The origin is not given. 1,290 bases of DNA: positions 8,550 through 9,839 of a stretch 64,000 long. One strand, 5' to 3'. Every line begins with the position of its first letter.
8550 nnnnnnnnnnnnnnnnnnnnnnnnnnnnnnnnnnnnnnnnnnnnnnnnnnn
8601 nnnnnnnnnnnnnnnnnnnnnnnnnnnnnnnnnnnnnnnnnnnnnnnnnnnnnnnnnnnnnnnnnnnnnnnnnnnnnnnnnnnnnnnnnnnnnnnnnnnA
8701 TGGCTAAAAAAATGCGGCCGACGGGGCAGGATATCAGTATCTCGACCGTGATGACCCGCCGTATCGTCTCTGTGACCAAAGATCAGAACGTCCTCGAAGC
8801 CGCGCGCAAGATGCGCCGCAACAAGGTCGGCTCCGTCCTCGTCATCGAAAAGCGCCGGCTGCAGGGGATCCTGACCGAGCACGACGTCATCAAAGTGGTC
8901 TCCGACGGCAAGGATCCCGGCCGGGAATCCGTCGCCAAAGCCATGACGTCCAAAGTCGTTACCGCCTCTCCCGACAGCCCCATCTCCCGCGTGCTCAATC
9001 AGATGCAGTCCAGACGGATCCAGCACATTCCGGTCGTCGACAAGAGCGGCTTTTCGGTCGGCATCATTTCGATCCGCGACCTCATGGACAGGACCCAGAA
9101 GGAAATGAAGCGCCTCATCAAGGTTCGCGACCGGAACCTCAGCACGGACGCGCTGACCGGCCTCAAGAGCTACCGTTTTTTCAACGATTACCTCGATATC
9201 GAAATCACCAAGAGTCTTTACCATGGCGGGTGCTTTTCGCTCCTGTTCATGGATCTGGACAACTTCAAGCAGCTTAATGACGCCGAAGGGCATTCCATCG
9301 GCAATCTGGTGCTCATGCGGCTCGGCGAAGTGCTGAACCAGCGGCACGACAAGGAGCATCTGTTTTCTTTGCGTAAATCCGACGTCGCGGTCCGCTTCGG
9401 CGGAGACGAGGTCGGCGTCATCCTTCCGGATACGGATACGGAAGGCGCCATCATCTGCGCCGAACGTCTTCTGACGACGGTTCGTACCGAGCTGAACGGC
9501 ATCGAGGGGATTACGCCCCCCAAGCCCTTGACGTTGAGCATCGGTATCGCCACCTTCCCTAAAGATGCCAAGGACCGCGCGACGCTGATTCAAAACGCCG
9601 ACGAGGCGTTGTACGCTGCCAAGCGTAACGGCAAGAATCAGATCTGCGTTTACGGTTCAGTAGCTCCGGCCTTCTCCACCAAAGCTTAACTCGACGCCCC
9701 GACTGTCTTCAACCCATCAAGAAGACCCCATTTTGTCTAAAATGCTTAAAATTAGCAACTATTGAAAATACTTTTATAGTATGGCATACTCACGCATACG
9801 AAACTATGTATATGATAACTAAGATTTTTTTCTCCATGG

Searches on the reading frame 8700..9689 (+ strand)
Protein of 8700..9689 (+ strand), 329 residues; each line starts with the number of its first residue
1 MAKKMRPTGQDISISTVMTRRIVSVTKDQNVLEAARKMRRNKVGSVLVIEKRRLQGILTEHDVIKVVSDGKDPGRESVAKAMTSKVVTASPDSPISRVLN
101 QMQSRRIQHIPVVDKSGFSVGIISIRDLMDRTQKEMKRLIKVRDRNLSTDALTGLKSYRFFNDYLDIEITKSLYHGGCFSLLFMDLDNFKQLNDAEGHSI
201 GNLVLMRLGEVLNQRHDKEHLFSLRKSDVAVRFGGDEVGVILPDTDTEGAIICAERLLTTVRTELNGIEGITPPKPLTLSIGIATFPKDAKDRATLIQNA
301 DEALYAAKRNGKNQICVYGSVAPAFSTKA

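Call 32: find_encoding_contigs(protein=window:8700-9689:+, flank=3000, max_places=6)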
Protein window:8700-9689:+ (329 aa): 4 contigs read that carry it; 3 places shown.
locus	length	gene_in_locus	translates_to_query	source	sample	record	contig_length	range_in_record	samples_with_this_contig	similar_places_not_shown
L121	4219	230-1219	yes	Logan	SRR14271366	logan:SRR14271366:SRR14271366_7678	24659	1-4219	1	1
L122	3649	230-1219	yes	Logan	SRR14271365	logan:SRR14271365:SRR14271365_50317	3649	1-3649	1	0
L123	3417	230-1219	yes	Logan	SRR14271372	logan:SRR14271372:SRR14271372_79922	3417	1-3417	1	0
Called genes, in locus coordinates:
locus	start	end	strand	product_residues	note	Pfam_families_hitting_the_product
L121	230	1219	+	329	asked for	PF00571:CBS, PF00990:GGDEF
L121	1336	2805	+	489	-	PF13557:Phenol_MetA_deg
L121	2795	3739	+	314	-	PF02563:Poly_export, PF10531:SLBB, PF22461:SLBB_2 (weak), PF10531:SLBB, PF22461:SLBB_2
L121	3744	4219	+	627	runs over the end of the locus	PF02706:Wzz, PF13807:GNVR (weak), PF09140:MipZ (faint), PF13614:AAA_31 (faint)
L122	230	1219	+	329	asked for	PF00571:CBS, PF00990:GGDEF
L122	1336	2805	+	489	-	PF13557:Phenol_MetA_deg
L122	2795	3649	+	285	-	?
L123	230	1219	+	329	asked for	PF00571:CBS, PF00990:GGDEF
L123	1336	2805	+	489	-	PF13557:Phenol_MetA_deg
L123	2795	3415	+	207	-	?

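Call 51: find_homologous_proteins(query=window:8700-9689:+, max_evalue=1e-30)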
Query window:8700-9689:+ (329 aa): 24 proteins with E <= 1e-30 among 5399 candidates.
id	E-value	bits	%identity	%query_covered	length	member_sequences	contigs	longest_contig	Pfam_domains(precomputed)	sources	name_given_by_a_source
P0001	2.5e-210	715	100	100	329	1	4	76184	PF00990.27,PF00571.34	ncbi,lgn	-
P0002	2.1e-167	574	80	98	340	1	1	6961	PF00990.27,PF00571.34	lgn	-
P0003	1.7e-133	463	66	97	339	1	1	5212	PF00990.27,PF00571.34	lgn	-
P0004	1.1e-111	391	57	94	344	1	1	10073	PF00990.27,PF00571.34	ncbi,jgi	jgi:diguanylate cyclase (GGDEF)-like protein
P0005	3.7e-104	366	54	95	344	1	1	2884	PF00990.27,PF00571.34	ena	-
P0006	6.7e-102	359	54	95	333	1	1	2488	PF00990.27,PF00571.34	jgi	jgi:diguanylate cyclase (GGDEF)-like protein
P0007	2.5e-97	344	58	86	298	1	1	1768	PF00990.27,PF00571.34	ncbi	ncbi:MAG: GGDEF domain-containing protein, partial [Candidatus Omnitrophota bacterium]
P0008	1.3e-92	328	50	96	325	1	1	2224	PF00990.27,PF00571.34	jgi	jgi:diguanylate cyclase (GGDEF)-like protein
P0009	7.5e-83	296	56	73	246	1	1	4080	PF00990.27,PF00571.34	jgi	jgi:diguanylate cyclase (GGDEF)-like protein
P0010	1.4e-45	174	35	62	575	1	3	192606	PF13426.14,PF08448.17,PF00990.27,PF00571.34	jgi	jgi:diguanylate cyclase (GGDEF)-like protein/PAS domain S-box-containing protein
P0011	3.8e-44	169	35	62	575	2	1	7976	PF13426.14,PF08448.17,PF00989.32,PF00990.27,PF00571.34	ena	-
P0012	8.8e-44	168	38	59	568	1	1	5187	PF13426.14,PF13188.14,PF00989.32,PF00990.27,PF00571.34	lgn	-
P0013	1.5e-41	161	35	63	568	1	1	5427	PF13426.14,PF13188.14,PF24820.2,PF08448.17,PF00989.32,PF00990.27,PF00571.34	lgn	-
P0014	2.9e-41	160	39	50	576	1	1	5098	PF13426.14,PF08448.17,PF00989.32,PF00990.27,PF00571.34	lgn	-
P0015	8.8e-39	152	35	59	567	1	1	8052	PF13426.14,PF13188.14,PF00989.32,PF00990.27,PF00571.34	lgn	-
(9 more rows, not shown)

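Call 52: find_encoding_contigs(protein=P0002, flank=3000, max_places=3)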
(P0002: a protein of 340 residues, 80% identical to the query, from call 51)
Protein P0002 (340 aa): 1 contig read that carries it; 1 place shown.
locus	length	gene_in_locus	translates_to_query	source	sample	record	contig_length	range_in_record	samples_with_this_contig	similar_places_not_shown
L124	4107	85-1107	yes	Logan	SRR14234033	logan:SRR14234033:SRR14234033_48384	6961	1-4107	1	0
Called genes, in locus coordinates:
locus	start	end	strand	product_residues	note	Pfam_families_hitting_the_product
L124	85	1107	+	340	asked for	PF00571:CBS, PF00990:GGDEF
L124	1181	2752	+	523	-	-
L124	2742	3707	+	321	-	PF02563:Poly_export, PF22461:SLBB_2 (weak), PF10531:SLBB, PF22461:SLBB_2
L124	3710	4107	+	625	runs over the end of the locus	PF02706:Wzz, PF13614:AAA_31 (faint), PF13807:GNVR (faint)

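Call 53: find_encoding_contigs(protein=P0003, flank=3000, max_places=3)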
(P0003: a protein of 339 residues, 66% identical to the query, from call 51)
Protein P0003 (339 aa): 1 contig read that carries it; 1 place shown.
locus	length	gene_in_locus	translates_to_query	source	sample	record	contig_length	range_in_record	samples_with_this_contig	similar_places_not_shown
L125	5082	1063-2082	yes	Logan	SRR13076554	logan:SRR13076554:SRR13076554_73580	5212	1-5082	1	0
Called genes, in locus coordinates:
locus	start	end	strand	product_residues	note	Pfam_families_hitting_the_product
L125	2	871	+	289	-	?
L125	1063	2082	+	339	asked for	PF00571:CBS, PF00990:GGDEF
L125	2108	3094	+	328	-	PF13424:TPR_12, PF24885:TPR_NPHP3 (faint), PF13424:TPR_12 (weak)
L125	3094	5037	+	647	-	PF02836:Glyco_hydro_2_C (weak)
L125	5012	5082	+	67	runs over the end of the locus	?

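Call 54: find_encoding_contigs(protein=P0004, flank=3000, max_places=3)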
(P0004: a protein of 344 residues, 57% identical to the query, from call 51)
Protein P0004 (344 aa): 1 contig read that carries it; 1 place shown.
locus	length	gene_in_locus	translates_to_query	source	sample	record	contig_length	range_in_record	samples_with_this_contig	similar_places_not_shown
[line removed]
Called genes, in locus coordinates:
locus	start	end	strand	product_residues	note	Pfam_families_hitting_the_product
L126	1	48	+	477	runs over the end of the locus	?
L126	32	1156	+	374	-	PF13426:PAS_9, PF07228:SpoIIE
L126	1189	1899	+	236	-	PF04773:FecR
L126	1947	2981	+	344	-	PF04575:SlipAM (faint), PF10082:BBP2_2 (faint)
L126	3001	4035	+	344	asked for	PF00571:CBS, PF00990:GGDEF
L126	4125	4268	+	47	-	-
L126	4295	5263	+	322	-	PF03405:FA_desaturase_2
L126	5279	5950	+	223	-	PF13489:Methyltransf_23, PF08241:Methyltransf_11 (faint), PF08242:Methyltransf_12 (weak)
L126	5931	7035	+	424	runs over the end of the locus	PF05977:MFS_3, PF07690:MFS_1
